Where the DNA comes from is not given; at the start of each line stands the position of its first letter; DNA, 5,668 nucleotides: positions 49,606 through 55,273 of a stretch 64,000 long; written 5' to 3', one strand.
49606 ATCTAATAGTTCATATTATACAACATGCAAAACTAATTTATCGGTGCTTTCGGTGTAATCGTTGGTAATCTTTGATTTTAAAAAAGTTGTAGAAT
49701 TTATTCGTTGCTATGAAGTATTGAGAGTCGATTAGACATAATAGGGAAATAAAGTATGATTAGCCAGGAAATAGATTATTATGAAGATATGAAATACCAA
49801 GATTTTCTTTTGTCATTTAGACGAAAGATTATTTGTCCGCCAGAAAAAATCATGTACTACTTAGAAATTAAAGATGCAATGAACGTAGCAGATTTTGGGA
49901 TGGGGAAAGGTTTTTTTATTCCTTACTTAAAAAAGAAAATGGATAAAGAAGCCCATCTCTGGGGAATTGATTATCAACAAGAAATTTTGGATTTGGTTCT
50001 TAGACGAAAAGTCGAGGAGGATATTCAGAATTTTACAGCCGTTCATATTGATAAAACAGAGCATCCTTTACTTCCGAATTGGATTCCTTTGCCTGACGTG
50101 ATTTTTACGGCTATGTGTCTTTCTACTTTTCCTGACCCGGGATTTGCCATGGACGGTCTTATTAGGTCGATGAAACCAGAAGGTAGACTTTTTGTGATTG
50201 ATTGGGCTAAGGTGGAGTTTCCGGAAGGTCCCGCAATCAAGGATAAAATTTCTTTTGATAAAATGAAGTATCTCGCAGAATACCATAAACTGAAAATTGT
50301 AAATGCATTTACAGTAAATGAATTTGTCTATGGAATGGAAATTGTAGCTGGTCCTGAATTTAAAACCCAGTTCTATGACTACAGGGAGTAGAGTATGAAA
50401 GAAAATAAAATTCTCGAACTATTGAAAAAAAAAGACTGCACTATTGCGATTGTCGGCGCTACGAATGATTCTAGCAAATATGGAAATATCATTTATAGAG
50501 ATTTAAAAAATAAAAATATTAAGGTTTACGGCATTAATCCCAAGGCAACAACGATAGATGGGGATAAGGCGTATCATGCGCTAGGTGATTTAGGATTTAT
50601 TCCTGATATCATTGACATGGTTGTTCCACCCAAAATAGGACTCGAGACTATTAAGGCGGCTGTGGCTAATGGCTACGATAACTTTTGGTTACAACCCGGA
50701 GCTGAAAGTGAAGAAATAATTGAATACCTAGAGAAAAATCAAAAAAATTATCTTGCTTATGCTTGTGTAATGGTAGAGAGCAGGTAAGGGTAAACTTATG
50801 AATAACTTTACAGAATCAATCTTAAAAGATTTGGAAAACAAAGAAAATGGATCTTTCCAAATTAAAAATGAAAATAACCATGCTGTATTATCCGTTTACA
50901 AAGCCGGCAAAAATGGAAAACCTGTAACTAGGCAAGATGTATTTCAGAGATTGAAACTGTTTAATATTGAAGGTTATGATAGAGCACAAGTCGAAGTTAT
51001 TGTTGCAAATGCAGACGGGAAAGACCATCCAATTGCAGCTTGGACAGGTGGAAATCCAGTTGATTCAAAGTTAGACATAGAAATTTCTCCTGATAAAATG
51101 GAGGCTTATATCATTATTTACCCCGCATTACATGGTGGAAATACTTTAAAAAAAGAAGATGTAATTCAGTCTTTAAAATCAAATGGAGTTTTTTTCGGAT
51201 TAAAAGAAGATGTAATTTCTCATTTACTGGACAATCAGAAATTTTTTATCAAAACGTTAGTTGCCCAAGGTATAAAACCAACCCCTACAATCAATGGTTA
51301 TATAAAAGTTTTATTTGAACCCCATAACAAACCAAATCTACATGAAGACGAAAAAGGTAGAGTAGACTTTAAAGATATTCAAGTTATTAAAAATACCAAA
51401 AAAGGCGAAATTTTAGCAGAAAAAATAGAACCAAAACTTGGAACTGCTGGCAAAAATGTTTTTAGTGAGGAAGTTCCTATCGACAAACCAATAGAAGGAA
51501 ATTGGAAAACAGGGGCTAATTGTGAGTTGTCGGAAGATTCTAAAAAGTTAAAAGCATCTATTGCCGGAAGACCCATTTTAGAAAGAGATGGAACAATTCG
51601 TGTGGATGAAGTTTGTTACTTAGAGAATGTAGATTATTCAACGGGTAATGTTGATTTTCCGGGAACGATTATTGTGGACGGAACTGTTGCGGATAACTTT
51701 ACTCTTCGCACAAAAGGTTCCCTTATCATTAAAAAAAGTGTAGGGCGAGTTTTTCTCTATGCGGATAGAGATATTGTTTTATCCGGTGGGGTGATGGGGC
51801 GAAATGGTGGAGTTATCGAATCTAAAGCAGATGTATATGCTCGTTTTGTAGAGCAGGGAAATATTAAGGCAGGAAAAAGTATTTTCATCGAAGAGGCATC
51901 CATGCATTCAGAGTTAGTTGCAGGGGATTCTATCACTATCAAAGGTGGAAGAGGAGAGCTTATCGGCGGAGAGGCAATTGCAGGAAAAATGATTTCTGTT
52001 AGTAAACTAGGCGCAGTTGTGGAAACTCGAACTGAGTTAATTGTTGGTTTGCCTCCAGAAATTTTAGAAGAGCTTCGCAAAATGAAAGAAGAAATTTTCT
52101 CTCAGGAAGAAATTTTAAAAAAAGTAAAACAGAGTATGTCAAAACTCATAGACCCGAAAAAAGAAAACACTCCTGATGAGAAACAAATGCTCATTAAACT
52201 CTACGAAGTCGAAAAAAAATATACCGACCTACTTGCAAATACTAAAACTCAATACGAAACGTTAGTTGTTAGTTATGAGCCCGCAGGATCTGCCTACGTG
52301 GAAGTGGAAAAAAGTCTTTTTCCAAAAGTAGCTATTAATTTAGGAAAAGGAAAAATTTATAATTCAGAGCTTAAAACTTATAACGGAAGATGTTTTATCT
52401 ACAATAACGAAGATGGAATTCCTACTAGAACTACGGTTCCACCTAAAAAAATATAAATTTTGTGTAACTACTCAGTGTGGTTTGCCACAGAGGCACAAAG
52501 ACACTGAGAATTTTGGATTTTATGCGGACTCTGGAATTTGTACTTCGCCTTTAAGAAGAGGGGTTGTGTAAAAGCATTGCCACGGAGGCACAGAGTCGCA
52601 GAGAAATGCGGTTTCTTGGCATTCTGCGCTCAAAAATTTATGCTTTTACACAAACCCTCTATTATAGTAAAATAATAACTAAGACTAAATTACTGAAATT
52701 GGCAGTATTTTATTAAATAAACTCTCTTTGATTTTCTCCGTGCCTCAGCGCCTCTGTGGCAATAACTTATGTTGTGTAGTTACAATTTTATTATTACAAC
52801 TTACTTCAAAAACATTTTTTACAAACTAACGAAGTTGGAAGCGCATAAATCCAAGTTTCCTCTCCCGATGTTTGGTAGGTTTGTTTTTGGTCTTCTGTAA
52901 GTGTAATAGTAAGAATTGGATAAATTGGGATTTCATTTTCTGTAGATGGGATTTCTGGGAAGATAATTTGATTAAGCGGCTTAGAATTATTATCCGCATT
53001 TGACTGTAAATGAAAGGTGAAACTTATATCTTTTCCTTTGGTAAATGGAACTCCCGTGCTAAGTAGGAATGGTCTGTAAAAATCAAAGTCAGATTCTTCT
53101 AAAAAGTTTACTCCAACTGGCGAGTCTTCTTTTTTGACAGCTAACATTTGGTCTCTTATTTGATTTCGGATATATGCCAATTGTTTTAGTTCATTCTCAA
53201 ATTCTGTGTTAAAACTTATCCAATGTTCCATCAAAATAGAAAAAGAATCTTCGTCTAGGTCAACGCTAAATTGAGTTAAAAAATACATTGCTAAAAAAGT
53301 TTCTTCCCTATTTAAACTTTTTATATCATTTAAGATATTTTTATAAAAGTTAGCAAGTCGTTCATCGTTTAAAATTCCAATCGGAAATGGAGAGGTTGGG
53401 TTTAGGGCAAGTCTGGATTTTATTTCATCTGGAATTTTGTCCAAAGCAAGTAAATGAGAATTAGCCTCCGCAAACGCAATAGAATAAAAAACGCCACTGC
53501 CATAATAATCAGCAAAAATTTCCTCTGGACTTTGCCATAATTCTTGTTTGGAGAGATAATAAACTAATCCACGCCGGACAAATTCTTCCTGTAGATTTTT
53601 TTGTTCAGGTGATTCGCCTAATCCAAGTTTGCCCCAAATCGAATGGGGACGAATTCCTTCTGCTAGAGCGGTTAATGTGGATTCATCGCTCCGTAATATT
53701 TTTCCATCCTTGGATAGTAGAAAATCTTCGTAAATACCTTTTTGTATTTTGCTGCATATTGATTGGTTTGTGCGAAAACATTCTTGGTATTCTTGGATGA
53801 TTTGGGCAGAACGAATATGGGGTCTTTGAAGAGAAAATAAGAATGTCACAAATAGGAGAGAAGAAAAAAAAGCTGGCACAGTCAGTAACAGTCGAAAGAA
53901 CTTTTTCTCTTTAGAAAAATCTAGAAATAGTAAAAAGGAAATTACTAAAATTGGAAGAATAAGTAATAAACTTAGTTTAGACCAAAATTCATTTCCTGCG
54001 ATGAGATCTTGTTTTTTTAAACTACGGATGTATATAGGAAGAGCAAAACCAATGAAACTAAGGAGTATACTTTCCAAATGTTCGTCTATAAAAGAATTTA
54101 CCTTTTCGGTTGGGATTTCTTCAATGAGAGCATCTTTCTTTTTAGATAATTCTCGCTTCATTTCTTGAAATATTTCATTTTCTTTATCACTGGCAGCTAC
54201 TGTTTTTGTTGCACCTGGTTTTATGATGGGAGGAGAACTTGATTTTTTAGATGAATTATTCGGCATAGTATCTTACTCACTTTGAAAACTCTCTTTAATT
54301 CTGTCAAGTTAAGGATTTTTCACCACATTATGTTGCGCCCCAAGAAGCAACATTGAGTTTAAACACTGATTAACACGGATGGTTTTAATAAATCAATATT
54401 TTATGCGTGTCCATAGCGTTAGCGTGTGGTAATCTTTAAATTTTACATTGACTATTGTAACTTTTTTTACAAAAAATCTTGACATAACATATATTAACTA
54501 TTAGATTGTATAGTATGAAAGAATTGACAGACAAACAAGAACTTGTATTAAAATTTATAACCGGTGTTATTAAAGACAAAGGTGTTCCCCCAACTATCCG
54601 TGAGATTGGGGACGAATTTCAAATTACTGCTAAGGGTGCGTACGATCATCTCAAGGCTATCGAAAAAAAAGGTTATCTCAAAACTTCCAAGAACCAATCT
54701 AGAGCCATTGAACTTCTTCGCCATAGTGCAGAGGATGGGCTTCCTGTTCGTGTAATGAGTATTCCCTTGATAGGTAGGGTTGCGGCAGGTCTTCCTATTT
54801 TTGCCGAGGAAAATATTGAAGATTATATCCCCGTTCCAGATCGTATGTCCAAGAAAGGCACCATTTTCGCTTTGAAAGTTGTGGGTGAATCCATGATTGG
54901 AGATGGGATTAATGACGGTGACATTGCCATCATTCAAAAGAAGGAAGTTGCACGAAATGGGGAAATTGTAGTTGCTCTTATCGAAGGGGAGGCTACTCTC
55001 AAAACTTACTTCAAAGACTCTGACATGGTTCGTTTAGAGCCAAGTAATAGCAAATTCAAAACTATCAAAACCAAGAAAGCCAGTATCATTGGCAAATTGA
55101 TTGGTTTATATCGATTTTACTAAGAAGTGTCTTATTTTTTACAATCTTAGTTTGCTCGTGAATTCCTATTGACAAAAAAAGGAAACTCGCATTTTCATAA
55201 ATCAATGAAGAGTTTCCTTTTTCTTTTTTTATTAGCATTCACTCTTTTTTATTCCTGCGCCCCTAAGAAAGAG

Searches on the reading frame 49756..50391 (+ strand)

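Call 25: search_protein_families(library=pfam, proteins=[window:49756-50391:+], max_evalue=0.001)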
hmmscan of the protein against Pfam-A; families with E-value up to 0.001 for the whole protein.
window:49756-50391:+ (211 aa): 6 families
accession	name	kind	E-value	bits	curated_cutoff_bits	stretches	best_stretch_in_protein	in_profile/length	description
PF13847.12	Methyltransf_31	-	9.4e-09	35.5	27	1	38-163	1-124/145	Methyltransferase domain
PF13489.12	Methyltransf_23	-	1.4e-08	35.1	27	1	30-180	11-140/164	Methyltransferase domain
PF08241.18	Methyltransf_11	-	2e-07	32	21.2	1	46-147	2-95/95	Methyltransferase domain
PF08242.18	Methyltransf_12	-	7.8e-07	30.2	30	1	46-145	2-98/98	Methyltransferase domain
PF13649.12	Methyltransf_25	-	9.1e-07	29.9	27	1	44-143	1-97/97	Methyltransferase domain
PF01209.24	Ubie_methyltran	-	0.00016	21.5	20.1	1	18-156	26-160/233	ubiE/COQ5 methyltransferase family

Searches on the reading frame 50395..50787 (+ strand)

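Call 25: search_protein_families(library=pfam, proteins=[window:50395-50787:+], max_evalue=0.001)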
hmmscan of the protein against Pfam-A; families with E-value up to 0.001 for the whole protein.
window:50395-50787:+ (130 aa): 2 families
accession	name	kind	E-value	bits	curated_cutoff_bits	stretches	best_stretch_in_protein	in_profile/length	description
PF13380.12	CoA_binding_2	-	8.7e-27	94.3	22.8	1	16-129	2-115/116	CoA binding domain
PF02629.25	CoA_binding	-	4.7e-05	24.5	22.3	1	13-98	2-92/97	CoA binding domain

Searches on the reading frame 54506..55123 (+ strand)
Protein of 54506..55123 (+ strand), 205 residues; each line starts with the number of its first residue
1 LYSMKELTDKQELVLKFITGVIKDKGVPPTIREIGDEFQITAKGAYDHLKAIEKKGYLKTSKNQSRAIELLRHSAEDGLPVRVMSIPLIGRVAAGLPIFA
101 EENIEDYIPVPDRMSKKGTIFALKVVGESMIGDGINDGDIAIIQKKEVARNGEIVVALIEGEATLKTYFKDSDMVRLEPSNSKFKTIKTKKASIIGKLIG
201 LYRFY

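Call 25: search_protein_families(library=pfam, proteins=[window:54506-55123:+], max_evalue=0.001)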
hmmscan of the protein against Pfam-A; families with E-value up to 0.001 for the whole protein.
window:54506-55123:+ (205 aa): 2 families
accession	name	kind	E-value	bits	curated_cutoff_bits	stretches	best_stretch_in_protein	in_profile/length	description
PF00717.28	Peptidase_S24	-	9.7e-33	112.8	23.3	1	87-199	1-116/116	Peptidase S24-like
PF01726.22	LexA_DNA_bind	-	2.8e-18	65.9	23.7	1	4-67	1-65/65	LexA DNA binding domain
